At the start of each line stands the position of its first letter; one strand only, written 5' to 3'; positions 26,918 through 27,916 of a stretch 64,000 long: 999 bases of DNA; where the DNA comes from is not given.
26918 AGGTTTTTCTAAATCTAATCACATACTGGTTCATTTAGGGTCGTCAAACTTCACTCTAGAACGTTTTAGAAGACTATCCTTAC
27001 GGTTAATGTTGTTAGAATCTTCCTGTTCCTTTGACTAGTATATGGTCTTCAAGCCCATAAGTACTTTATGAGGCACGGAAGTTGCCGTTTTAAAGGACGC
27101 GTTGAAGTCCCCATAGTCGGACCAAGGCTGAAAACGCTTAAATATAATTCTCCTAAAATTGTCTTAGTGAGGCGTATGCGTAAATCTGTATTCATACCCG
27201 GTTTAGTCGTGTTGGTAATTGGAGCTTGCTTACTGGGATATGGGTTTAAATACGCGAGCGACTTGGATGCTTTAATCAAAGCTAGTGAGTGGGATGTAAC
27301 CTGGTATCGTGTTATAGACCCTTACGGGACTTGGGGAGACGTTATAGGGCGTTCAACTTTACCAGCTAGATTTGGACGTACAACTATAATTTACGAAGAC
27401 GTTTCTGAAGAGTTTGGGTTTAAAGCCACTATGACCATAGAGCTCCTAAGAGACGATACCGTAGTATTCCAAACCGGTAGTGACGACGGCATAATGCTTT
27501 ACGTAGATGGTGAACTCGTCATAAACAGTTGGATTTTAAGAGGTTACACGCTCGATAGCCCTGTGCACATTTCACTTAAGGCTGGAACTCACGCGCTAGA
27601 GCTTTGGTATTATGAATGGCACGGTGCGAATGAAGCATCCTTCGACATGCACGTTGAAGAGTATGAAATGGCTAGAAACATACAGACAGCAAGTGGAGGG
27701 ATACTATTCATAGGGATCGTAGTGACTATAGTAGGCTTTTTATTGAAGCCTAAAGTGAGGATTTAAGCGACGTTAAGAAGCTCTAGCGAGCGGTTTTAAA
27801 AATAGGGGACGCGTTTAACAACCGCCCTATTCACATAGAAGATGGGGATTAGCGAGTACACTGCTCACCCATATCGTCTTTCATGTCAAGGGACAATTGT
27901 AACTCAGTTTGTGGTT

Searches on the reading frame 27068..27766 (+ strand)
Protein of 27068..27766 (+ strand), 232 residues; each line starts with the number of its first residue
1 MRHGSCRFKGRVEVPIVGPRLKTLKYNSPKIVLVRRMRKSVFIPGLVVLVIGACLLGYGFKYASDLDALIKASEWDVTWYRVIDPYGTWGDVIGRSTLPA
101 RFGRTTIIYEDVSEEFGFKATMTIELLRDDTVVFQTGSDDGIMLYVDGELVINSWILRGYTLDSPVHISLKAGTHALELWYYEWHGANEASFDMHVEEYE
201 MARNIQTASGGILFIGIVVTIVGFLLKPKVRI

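Call 3: search_protein_families(library=pfam, proteins=[window:27068-27766:+], max_evalue=1)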
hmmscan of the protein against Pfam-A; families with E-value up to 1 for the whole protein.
window:27068-27766:+ (232 aa): 4 families
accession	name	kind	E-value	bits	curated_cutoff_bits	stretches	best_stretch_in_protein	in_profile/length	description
PF07691.17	PA14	-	2.4e-06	27.8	24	1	102-190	32-127/147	PA14 domain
PF14927.11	Neurensin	-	0.012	15.7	27.7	0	212-230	51-69/132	Neurensin/Transmembrane protein 74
PF11118.13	DUF2627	-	0.055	14.4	22.4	0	46-80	6-40/76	Protein of unknown function (DUF2627)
PF07264.17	EI24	-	0.098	13.2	32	1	32-79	9-52/199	Sulfate transporter CysZ/Etoposide-induced protein 2.4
